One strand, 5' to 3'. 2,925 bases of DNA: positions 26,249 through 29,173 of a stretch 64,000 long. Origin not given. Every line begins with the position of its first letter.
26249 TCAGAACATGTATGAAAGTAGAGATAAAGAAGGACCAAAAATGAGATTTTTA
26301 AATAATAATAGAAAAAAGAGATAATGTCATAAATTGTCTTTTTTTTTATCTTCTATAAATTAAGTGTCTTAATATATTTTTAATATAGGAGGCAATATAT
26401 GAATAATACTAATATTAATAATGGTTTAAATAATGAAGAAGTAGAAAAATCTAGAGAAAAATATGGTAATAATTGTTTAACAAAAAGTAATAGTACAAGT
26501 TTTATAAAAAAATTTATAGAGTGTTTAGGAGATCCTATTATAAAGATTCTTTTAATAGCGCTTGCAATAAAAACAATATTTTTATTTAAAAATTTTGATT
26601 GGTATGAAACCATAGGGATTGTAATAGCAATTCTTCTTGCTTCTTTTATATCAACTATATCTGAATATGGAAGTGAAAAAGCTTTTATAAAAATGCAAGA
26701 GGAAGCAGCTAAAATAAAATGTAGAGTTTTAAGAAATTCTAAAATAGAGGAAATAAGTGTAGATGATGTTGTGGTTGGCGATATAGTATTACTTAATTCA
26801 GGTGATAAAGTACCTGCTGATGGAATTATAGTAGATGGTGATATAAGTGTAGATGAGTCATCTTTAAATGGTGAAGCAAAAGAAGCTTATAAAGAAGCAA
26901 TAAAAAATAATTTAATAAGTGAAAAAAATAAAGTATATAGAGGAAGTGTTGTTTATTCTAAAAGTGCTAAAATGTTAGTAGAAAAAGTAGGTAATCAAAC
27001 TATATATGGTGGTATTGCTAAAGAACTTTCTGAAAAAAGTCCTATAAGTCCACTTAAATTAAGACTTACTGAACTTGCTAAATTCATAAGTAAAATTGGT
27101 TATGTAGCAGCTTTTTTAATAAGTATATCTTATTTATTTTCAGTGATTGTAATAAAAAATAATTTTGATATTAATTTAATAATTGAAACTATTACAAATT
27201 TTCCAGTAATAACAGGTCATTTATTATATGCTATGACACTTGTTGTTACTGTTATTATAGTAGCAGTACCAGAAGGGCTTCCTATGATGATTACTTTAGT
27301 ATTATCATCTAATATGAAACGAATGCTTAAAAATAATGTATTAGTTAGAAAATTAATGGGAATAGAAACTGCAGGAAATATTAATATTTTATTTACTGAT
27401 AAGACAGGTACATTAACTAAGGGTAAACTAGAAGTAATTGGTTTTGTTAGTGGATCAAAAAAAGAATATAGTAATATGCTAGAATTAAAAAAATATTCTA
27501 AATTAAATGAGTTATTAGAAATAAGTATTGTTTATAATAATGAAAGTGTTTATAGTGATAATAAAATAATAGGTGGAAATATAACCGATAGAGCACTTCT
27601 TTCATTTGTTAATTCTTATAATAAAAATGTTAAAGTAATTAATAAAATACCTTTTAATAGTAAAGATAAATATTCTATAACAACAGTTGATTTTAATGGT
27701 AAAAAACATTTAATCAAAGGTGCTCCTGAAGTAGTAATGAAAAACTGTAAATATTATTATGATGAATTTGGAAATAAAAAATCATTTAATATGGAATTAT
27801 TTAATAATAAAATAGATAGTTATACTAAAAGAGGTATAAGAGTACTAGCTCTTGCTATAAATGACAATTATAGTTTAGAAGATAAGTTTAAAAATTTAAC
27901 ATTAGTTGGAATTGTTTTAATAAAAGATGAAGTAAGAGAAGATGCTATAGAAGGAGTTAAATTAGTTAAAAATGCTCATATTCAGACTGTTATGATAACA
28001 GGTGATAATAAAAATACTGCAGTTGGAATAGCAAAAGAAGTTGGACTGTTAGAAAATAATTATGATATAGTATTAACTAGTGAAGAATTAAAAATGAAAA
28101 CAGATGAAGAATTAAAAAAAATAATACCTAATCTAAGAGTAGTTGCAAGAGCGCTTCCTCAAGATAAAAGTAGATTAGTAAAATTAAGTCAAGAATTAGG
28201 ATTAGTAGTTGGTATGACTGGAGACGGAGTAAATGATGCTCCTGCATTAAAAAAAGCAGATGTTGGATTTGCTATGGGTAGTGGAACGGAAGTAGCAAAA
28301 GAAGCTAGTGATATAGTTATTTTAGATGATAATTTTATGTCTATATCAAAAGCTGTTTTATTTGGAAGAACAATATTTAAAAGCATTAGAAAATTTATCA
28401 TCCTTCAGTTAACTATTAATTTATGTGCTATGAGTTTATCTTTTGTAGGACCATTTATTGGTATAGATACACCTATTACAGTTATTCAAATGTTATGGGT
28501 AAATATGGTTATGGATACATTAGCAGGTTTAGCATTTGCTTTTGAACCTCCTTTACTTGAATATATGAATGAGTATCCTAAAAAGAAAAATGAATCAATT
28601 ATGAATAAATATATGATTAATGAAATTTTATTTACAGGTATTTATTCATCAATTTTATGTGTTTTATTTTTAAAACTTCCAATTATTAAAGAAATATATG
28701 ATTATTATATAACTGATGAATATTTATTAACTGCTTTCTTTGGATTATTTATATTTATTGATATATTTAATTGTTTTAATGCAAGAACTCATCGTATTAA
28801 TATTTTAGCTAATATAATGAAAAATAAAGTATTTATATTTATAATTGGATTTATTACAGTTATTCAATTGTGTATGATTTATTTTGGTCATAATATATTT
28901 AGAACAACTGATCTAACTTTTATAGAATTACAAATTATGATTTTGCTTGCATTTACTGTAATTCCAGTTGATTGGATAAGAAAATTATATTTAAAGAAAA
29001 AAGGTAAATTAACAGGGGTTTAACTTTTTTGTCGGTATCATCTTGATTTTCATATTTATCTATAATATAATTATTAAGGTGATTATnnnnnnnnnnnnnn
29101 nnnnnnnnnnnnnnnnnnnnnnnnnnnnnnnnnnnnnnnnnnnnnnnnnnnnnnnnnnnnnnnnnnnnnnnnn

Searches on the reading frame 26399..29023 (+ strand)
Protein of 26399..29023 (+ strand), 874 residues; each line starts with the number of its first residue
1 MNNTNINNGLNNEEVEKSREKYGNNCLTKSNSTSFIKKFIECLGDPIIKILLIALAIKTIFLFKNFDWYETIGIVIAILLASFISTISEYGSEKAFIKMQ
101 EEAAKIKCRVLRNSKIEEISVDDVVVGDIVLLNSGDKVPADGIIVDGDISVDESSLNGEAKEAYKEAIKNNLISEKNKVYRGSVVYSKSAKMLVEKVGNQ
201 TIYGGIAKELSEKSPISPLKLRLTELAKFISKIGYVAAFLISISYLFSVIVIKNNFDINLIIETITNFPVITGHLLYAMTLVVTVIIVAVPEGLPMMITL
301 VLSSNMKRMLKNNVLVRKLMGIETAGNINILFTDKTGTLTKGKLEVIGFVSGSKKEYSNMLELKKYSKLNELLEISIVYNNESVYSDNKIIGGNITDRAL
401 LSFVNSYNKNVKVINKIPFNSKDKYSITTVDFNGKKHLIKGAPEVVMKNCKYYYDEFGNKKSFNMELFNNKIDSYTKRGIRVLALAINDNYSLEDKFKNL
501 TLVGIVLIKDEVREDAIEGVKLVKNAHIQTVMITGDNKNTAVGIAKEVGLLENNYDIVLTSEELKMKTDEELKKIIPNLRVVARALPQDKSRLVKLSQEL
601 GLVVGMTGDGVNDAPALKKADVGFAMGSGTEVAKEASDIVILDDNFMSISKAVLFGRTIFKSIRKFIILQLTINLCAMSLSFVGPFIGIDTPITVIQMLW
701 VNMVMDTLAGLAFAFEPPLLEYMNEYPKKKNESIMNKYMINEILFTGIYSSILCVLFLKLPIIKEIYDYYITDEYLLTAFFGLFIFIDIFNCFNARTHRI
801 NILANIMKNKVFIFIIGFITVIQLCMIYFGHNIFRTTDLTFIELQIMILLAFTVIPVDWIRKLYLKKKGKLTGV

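Call 43: search_protein_families(library=pfam, proteins=[window:26399-29023:+], max_evalue=0.00001)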
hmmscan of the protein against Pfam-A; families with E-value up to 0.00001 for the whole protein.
window:26399-29023:+ (874 aa): 5 families
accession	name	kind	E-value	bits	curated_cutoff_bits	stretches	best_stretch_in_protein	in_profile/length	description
PF00122.25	E1-E2_ATPase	-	5.1e-38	130.8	28.1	1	104-312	3-181/181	E1-E2 ATPase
PF00689.26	Cation_ATPase_C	-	1.2e-36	126.6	27.3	1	691-863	2-174/175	Cation transporting ATPase, C-terminus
PF00702.32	Hydrolase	-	3.6e-15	57.3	26.4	1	329-621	2-191/191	haloacid dehalogenase-like hydrolase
PF00690.31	Cation_ATPase_N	-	5.4e-13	48.8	20.4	1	3-57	14-68/69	Cation transporter/ATPase, N-terminus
PF13246.12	Cation_ATPase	-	1e-09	38.7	21.7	1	381-453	9-91/91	Cation transport ATPase (P-type)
